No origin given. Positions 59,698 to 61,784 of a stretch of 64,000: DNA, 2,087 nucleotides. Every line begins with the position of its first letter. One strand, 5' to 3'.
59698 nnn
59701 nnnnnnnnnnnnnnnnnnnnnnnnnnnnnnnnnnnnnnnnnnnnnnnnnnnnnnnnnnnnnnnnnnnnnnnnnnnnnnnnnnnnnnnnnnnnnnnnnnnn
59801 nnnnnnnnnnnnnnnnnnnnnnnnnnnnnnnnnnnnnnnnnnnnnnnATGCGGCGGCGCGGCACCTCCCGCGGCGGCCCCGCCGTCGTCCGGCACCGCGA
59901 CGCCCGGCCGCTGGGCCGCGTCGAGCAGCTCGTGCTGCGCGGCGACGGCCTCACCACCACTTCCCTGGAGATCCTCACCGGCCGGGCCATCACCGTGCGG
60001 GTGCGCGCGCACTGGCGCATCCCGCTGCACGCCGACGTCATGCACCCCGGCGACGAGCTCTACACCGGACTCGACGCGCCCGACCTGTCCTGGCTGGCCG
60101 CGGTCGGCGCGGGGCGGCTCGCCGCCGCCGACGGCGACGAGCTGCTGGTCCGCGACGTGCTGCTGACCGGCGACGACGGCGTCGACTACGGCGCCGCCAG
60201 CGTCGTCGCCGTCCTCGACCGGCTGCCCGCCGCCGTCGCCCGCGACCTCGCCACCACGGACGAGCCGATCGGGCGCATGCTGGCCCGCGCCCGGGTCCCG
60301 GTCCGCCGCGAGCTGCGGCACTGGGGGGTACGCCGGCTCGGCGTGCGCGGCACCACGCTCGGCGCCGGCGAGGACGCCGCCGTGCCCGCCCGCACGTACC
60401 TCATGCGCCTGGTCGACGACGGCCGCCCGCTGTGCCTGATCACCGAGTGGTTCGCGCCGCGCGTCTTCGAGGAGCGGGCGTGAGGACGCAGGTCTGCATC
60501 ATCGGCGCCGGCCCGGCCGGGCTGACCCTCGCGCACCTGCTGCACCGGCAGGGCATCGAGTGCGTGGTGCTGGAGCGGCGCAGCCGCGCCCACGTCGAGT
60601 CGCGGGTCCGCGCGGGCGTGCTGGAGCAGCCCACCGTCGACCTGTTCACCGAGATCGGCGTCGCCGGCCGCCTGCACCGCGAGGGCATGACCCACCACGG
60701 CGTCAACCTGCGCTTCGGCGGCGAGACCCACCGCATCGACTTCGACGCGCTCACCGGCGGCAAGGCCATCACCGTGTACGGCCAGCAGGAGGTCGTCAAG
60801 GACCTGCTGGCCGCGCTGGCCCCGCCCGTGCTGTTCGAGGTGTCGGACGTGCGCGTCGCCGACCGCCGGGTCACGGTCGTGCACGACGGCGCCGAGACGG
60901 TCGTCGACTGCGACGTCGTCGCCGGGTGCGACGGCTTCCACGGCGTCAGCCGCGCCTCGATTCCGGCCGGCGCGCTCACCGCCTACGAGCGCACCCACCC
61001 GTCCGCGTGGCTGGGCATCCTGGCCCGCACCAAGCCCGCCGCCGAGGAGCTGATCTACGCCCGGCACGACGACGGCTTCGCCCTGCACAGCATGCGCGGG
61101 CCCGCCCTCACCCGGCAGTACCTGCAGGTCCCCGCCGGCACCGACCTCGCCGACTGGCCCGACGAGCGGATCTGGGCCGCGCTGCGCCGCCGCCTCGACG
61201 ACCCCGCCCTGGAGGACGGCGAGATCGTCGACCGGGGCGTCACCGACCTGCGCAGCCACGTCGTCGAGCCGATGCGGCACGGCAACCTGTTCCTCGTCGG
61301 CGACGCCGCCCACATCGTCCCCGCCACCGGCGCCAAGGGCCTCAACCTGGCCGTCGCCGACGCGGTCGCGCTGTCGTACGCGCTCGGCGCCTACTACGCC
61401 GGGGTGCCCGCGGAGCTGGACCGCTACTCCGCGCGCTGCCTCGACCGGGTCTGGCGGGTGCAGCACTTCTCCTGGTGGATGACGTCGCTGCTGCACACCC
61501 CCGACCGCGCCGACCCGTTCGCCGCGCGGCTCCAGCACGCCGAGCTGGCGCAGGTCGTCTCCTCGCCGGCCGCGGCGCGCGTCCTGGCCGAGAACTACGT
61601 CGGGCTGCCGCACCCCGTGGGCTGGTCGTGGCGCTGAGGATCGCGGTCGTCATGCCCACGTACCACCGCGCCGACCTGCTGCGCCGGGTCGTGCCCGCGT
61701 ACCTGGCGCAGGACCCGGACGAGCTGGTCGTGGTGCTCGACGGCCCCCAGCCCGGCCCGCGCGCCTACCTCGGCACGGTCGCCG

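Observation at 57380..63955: Mini biosynthetic cluster: stand-alone A-PCP-TE NRPS + chorismate lyase + 4-hydroxybenzoate 3-monooxygenase + GT2 (+ sugar transferase)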

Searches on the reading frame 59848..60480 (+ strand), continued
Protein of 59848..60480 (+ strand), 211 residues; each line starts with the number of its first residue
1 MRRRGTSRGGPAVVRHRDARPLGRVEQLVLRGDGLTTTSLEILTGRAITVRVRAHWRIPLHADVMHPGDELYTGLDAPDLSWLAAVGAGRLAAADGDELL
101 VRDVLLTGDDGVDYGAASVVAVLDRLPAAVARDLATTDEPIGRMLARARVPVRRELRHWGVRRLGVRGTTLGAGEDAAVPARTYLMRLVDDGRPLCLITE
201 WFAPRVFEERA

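Call 48: search_protein_families(library=pfam, proteins=[L101:4362-7226:-, L101:11905-15345:-, L101:15453-17132:-, L101:3354-4196:+, L095:4328-7027:-, L095:7187-7978:+, L099:6268-7224:-, L099:10704-11576:+, L099:11576-12574:+, L099:12655-13977:+], max_evalue=0.0001)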
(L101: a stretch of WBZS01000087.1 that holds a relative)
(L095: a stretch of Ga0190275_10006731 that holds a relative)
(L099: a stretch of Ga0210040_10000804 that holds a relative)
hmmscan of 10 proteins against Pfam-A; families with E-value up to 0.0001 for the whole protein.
L101:4362-7226:- (955 aa): 0 families

L101:11905-15345:- (1147 aa): 6 families
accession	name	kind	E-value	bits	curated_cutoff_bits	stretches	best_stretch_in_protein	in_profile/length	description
PF07733.18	DNA_pol3_alpha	-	3.2e-78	263.4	23.9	1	343-586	2-260/260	Bacterial DNA polymerase III alpha NTPase domain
PF17657.6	DNA_pol3_finger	-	4.7e-55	185.9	22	1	589-755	1-166/166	Bacterial DNA polymerase III alpha subunit finger domain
PF02811.25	PHP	-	8.9e-30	104.6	26.4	1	52-224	1-164/164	PHP domain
PF14579.12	HHH_6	-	1.9e-17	63.7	25.6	1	912-980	21-90/90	Helix-hairpin-helix motif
PF01336.31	tRNA_anti-codon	-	1.5e-07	31.7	27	1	1060-1135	2-75/75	OB-fold nucleic acid binding domain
PF12836.13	HHH_3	-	2.7e-07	31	27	1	920-965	16-61/65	Helix-hairpin-helix motif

L101:15453-17132:- (560 aa): 1 family
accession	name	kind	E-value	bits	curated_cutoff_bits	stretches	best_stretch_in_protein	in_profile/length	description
PF00817.25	IMS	-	5.6e-10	39.8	23.2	1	78-201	20-147/148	impB/mucB/samB family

L101:3354-4196:+ (281 aa): 3 families
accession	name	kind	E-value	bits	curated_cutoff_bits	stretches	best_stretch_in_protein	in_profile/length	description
PF00722.28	Glyco_hydro_16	-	2.1e-14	53.8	22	1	105-248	28-155/175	Glycosyl hydrolases family 16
PF03935.22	SKN1_KRE6_Sbg1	-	2.7e-07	29.9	30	0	87-148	161-222/501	Beta-glucan synthesis-associated protein SKN1/KRE6/Sbg1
PF06439.18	3keto-disac_hyd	-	5.5e-05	23.7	26.8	1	88-226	27-154/187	3-keto-disaccharide hydrolase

L095:4328-7027:- (900 aa): 3 families
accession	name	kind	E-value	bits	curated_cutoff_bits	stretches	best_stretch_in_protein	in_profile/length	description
PF02065.24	Melibiase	-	2.6e-33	115.9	27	1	484-726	28-271/347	Melibiase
PF13472.12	Lipase_GDSL_2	-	1.9e-27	97.4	32.9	1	5-158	1-178/178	GDSL-like Lipase/Acylhydrolase family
PF00657.28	Lipase_GDSL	-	1.1e-09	39.2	23.6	1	3-161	1-206/208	GDSL-like Lipase/Acylhydrolase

L095:7187-7978:+ (264 aa): 1 family
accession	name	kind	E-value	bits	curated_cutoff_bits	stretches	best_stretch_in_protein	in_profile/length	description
PF12697.13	Abhydrolase_6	-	5.5e-11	44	26.3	1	24-244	1-208/217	Alpha/beta hydrolase family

L099:6268-7224:- (319 aa): 3 families
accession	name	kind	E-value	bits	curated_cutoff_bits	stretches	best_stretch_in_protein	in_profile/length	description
PF02230.22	Abhydrolase_2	-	6.4e-07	29.9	23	1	147-226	89-174/217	Phospholipase/Carboxylesterase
PF01738.24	DLH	-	3.9e-06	27.1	21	1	76-224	9-159/217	Dienelactone hydrolase family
PF00561.26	Abhydrolase_1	-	9.3e-05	22.6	25.8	0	81-209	1-112/245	alpha/beta hydrolase fold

L099:10704-11576:+ (291 aa): 2 families
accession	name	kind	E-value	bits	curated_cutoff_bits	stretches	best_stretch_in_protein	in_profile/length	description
PF00483.29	NTP_transferase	-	4.4e-73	246.3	21.2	1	3-236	2-242/245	Nucleotidyl transferase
PF12804.13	NTP_transf_3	-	3.3e-09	37.6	27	1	3-123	1-110/160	MobA-like NTP transferase domain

L099:11576-12574:+ (333 aa): 8 families
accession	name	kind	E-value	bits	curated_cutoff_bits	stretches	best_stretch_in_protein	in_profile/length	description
PF16363.11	GDP_Man_Dehyd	-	5.5e-74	250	27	1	6-301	1-327/332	GDP-mannose 4,6 dehydratase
PF01370.27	Epimerase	-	3.4e-66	223.5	20.9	1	6-241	2-240/240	NAD dependent epimerase/dehydratase family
PF01073.25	3Beta_HSD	-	1.5e-16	60.7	22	1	6-224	1-224/280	3-beta hydroxysteroid dehydrogenase/isomerase family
PF07993.18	NAD_binding_4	-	6.8e-13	48.8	20.1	1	7-178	1-206/258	Male sterility protein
PF04321.23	RmlD_sub_bind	-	7e-13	48.7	27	1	4-164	2-140/287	RmlD substrate binding domain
PF02719.21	Polysacc_synt_2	-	4.3e-12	46.2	20.2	1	5-124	1-130/293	Polysaccharide biosynthesis protein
PF13460.12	NAD_binding_10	-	1.9e-08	34.8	27.2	1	9-128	1-104/184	NAD(P)H-binding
PF05368.20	NmrA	-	2.2e-05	24.7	27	1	4-81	4-78/298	NmrA-like family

L099:12655-13977:+ (441 aa): 5 families
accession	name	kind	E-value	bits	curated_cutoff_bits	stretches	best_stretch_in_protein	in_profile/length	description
PF04321.23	RmlD_sub_bind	-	4.7e-65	220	27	1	166-439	2-282/287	RmlD substrate binding domain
PF00908.23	dTDP_sugar_isom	-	3.5e-34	118.4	27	1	2-158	15-168/168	dTDP-4-dehydrorhamnose 3,5-epimerase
PF01370.27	Epimerase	-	5.4e-14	52.6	20.9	1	168-366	2-239/240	NAD dependent epimerase/dehydratase family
PF07993.18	NAD_binding_4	-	3.4e-06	26.9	20.1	1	208-337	86-242/258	Male sterility protein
PF16363.11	GDP_Man_Dehyd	-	1.4e-05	25.1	27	1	194-306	58-174/332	GDP-mannose 4,6 dehydratase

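Call 55: predict_structure(alignment_id=A2)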
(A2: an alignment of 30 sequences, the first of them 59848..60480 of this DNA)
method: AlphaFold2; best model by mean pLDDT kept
length: 211 residues; sequences in the alignment: 30
mean_pLDDT: 85.8   pTM: 0.79
mean pLDDT of the five models: 85.8, 85.2, 85.0, 84.4, 83.8
residues with pLDDT >= 90: 145; 70-90: 23; 50-70: 31; < 50: 12
segments of 3 or more residues with pLDDT < 50: 12-18
pLDDT, mean of each block of 10 residues (from residue 1): 52 49 74 79 94 94 68 60 92 96 97 97 97 95 95 94 94 95 96 97 90 56
secondary structure, 60 per line:
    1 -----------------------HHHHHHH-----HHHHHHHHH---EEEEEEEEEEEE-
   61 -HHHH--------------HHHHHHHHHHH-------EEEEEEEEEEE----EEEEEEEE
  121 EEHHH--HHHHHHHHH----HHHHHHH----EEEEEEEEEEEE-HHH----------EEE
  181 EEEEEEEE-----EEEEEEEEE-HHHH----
elements in order: H24-30 H36-44 E48-59 H62-65 H80-90 E98-108 E113-122 H128-136 H141-147 E152-163 E178-188 E194-202 H204-207
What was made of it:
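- On Chorismate pyruvate-lyase (UbiC / Rv2949c, PF01947): The model has pLDDT 85.8 (call 55).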

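Call 61: fold_search(model_id=the predicted structure, library=pdb)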
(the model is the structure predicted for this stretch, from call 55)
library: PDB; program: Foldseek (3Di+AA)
matches with E <= 10: 1201; with E <= 0.001: 48
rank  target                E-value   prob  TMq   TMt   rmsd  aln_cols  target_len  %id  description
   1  2nwi_F                1.2e-10  1.00  0.60  0.78   3.3       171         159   26  Crystal structure of protein AF1396 from Archaeoglobus fulgidus, Pfam DUF98 (released 2006-11-21)
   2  2nwi_A                2.1e-10  1.00  0.62  0.80   3.3       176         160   26  Crystal structure of protein AF1396 from Archaeoglobus fulgidus, Pfam DUF98 (released 2006-11-21)
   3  2nwi_B                1.9e-09  1.00  0.58  0.78   2.7       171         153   23  Crystal structure of protein AF1396 from Archaeoglobus fulgidus, Pfam DUF98 (released 2006-11-21)
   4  4zsb                  1.2e-06  1.00  0.52  0.66   4.0       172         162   13  Crystal structure of the ligand-free effector-binding domain of DasR (DasR-EBD) (released 2016-06-08)
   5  4zsi_A                1.3e-06  1.00  0.57  0.70   3.1       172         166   14  Crystal structure of the effector-binding domain of DasR (DasR-EBD) in complex with glucosamine-6-phosphate (released 2016-06-08)
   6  4zsk_B                1.4e-06  1.00  0.56  0.70   3.3       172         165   14  Crystal structure of the effector-binding domain of DasR (DasR-EBD) in complex with N-acetylglucosamine-6-phosphate (released 2016-06-08)
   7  4zs8_A                1.6e-06  1.00  0.55  0.51   3.2       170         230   15  Crystal structure of ligand-free, full length DasR (released 2016-06-08)
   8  3f8m_A                1.8e-06  1.00  0.56  0.52   3.4       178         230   13  Crystal Structure of PhnF from Mycobacterium smegmatis (released 2009-11-17)
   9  4zs8_B                2.2e-06  1.00  0.52  0.48   3.8       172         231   14  Crystal structure of ligand-free, full length DasR (released 2016-06-08)
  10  3cnv_C                2.2e-06  1.00  0.48  0.60   4.2       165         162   12  Crystal structure of the ligand-binding domain of a putative GntR-family transcriptional regulator from Bordetella bro (released 2008-04-29)
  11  4zsi_B                2.5e-06  1.00  0.52  0.65   4.0       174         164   14  Crystal structure of the effector-binding domain of DasR (DasR-EBD) in complex with glucosamine-6-phosphate (released 2016-06-08)
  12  9i0v_A                2.8e-06  1.00  0.56  0.50   3.7       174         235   13  Crystal structure of DasR in complex with a synthetic DasR-binding RNA aptamer (released 2026-01-28)
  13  3cnv_D                3.0e-06  1.00  0.48  0.62   4.4       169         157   11  Crystal structure of the ligand-binding domain of a putative GntR-family transcriptional regulator from Bordetella bro (released 2008-04-29)
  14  3f8m_B                3.8e-06  1.00  0.58  0.55   3.0       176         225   15  Crystal Structure of PhnF from Mycobacterium smegmatis (released 2009-11-17)
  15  3cnv_B                4.2e-06  1.00  0.47  0.60   4.5       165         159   11  Crystal structure of the ligand-binding domain of a putative GntR-family transcriptional regulator from Bordetella bro (released 2008-04-29)
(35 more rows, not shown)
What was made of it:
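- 59848..60483 (+): DUF98/Rv2949c-like chorismate pyruvate-lyase family protein, 211 aa; putative 4-hydroxybenzoate synthase. AlphaFold model with pLDDT 85.8 (call 55), whose top fold matches are 2nwi (DUF98) and then UTRA domains (call 61).
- On Chorismate pyruvate-lyase (UbiC / Rv2949c, PF01947): The top Foldseek matches are 2nwi (DUF98; E = 1e-10, TM 0.78-0.80 on the target), followed by UTRA domains of the same superfold (call 61).
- The lyase Pfam score is modest, and the fold is shared with ligand-binding UTRA domains (call 61).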

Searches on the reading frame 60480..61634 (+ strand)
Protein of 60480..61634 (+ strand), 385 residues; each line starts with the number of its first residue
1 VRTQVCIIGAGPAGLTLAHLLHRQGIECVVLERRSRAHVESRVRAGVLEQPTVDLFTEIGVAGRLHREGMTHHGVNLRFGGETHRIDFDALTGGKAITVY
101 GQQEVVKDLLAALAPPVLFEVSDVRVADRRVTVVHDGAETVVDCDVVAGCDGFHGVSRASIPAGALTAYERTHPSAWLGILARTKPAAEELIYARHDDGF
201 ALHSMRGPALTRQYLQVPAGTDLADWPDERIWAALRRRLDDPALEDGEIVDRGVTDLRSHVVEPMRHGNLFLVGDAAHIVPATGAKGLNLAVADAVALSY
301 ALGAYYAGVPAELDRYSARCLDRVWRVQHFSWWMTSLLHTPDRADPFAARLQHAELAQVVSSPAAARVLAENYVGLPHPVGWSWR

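Call 8: search_protein_families(library=pfam, proteins=[window:60480-61634:+], max_evalue=0.01)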
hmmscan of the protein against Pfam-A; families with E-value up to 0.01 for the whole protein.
window:60480-61634:+ (385 aa): 10 families
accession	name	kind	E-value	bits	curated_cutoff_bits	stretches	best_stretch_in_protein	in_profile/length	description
PF01494.25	FAD_binding_3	-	3.5e-73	247.3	22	1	2-330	1-348/349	FAD binding domain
PF13450.12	NAD_binding_8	-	2.9e-08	34.3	21.9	1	7-43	1-39/68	NAD(P)-binding Rossmann-like domain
PF01266.30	DAO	-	3.3e-06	27.3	27.9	1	5-73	2-71/353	FAD dependent oxidoreductase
PF01946.23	Thi4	-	9.1e-05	22.2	26.2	1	2-34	17-50/235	Thi4 family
PF13738.12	Pyr_redox_3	-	0.00012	21.9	30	1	7-35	2-31/305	Pyridine nucleotide-disulphide oxidoreductase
PF00890.30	FAD_binding_2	-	0.0002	21.1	20.4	1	5-48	2-45/414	FAD binding domain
PF07992.20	Pyr_redox_2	-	0.00046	20.2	26.1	1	4-37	2-35/291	Pyridine nucleotide-disulphide oxidoreductase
PF05834.18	Lycopene_cycl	-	0.0035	16.9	23.4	1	5-32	2-31/380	Lycopene cyclase protein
PF02558.23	ApbA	-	0.0037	17.3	22.2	1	5-47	1-41/150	Ketopantoate reductase PanE/ApbA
PF03486.20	HI0933_like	-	0.0087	16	50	0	4-36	2-34/244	HI0933-like protein Rossmann domain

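Call 10: search_protein_families(library=ncbifam, proteins=[window:60480-61634:+], max_evalue=0.001)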
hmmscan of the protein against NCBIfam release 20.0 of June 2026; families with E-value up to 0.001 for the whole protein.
window:60480-61634:+ (385 aa): 69 families (the best 25 are shown)
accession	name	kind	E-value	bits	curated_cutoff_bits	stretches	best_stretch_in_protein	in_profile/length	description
NF006091.0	PRK08243.1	subfamily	1.3e-161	537.9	351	1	1-378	1-390/393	4-hydroxybenzoate 3-monooxygenase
TIGR02360.1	pbenz_hydroxyl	equivalog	8.5e-143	475.9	538.7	1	1-378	1-390/390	4-hydroxybenzoate 3-monooxygenase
NF004831.0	PRK06183.1-5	equivalog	3.4e-23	81.9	546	2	131-330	147-345/568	bifunctional 3-(3-hydroxy-phenyl)propionate/3-hydroxycinnamic acid hydroxylase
NF004829.0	PRK06183.1-3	subfamily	2.5e-22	79.3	390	1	2-357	8-379/520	bifunctional 3-(3-hydroxy-phenyl)propionate/3-hydroxycinnamic acid hydroxylase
NF004832.0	PRK06184.1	subfamily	1.7e-21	76.6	476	2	260-316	276-333/506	hypothetical protein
NF004780.0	PRK06126.1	subfamily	5.1e-20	71.3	445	2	130-310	164-346/552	hypothetical protein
NF046068.1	AkvoneHdxseDnrF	equivalog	4.2e-19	68.8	650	2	218-309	239-329/439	aklavinone 12-hydroxylase DnrF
NF046069.1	AkvoneHdxseRdmE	equivalog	5.6e-18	65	700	2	218-316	240-339/521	aklavinone 12-hydroxylase RdmE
NF005313.0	PRK06847.1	subfamily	6.9e-18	64.8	372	1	3-334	5-347/375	hypothetical protein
NF006002.0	PRK08132.1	subfamily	8.3e-18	64.1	416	2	2-91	25-111/552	FAD-dependent oxidoreductase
NF005303.0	PRK06834.1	subfamily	2.5e-17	62.6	625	2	3-159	4-160/488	hypothetical protein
NF004834.1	PRK06185.1-3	subfamily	4.8e-17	61.9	500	1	2-351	7-363/420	FAD-dependent oxidoreductase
NF006092.0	PRK08244.1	equivalog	7.9e-17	61.1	644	2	1-158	1-162/494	monooxygenase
NF033145.1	rif_monoox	equivalog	7.7e-16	58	800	1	4-316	2-319/472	rifampin monooxygenase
NF004828.0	PRK06183.1-2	equivalog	1.3e-15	56.8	853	1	3-312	13-326/568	bifunctional 3-(3-hydroxy-phenyl)propionate/3-hydroxycinnamic acid hydroxylase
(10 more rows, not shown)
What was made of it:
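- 60480..61637 (+): 4-hydroxybenzoate 3-monooxygenase (PobA), 385 aa; converts 4-HBA to protocatechuate. NF006091 at 538 bits (cut-off 351) and TIGR02360 at 476 bits (below its 538.7 cut-off) (call 10).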

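Call 23: search_solved_structures(query=window:60480-61634:+, max_evalue=1e-20, show_alignments=1)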
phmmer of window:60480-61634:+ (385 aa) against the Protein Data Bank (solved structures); distinct sequences matched with E-value up to 1e-20: 26.
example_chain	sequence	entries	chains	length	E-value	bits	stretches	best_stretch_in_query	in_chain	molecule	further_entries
1d7l_A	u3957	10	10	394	5.5e-119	400.9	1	1-378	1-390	P-HYDROXYBENZOATE HYDROXYLASE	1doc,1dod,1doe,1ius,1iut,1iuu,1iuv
1cj2_A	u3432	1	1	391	7.5e-119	400.5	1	1-378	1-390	PROTEIN (P-HYDROXYBENZOATE HYDROXYLASE)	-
1k0i_A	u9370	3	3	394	1.8e-118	399.2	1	1-378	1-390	P-HYDROXYBENZOATE HYDROXYLASE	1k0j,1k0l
1dob_A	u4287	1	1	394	1.9e-118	399.2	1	1-378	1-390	P-HYDROXYBENZOATE HYDROXYLASE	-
1pxc_A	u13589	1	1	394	1.9e-118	399.2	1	1-378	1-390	P-HYDROXYBENZOATE HYDROXYLASE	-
1pxb_A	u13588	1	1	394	1.9e-118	399.2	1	1-378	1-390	P-HYDROXYBENZOATE HYDROXYLASE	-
1pbe_A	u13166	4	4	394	1.9e-118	399.1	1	1-378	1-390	P-HYDROXYBENZOATE HYDROXYLASE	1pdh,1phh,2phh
1ykj_A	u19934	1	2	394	1.9e-118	399.1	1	1-378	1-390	P-hydroxybenzoate hydroxylase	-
1pbb_A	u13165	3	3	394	2e-118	399.1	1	1-378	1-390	P-HYDROXYBENZOATE HYDROXYLASE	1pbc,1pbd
6ju1_A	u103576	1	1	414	2.2e-118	398.9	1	1-378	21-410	4-hydroxybenzoate 3-monooxygenase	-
1pxa_A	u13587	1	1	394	3e-118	398.5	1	1-378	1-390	P-HYDROXYBENZOATE HYDROXYLASE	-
1cj3_A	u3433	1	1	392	4.2e-118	398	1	1-378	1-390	PROTEIN (P-HYDROXYBENZOATE HYDROXYLASE)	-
1cj4_A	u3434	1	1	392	4.2e-118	398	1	1-378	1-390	PROTEIN (P-HYDROXYBENZOATE HYDROXYLASE)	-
1bf3_A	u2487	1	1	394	4.7e-118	397.8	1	1-378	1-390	P-HYDROXYBENZOATE HYDROXYLASE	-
1bkw_A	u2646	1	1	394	4.7e-118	397.8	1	1-378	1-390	PROTEIN (P-HYDROXYBENZOATE HYDROXYLASE)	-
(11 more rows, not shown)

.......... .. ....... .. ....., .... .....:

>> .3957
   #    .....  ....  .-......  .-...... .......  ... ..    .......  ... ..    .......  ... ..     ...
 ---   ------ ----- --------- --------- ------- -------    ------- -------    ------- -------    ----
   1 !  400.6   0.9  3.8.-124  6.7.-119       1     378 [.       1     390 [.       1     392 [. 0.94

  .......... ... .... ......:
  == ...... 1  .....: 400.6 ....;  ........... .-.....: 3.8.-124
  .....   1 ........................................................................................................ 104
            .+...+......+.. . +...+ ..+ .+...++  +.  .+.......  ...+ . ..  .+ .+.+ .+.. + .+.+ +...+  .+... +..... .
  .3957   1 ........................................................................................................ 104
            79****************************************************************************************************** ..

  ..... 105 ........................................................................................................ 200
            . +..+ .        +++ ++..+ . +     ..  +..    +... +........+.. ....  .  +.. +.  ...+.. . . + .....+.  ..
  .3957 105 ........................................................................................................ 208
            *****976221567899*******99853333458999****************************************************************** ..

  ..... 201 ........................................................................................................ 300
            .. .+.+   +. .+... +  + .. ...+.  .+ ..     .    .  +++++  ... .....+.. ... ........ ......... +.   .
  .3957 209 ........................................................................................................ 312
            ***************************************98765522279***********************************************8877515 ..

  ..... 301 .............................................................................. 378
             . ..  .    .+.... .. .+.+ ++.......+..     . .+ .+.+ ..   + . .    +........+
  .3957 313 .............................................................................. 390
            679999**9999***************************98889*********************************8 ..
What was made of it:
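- On 4-hydroxybenzoate 3-monooxygenase (PobA/PHBH): 1d7l at 5.5e-119 over residues 1-378 (call 23). Pro293 is Ala (call 23).
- Checked: NF006091 scores 538 bits against a cut-off of 351; the best PDB match is Pseudomonas PHBH at 5.5e-119 (call 23).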
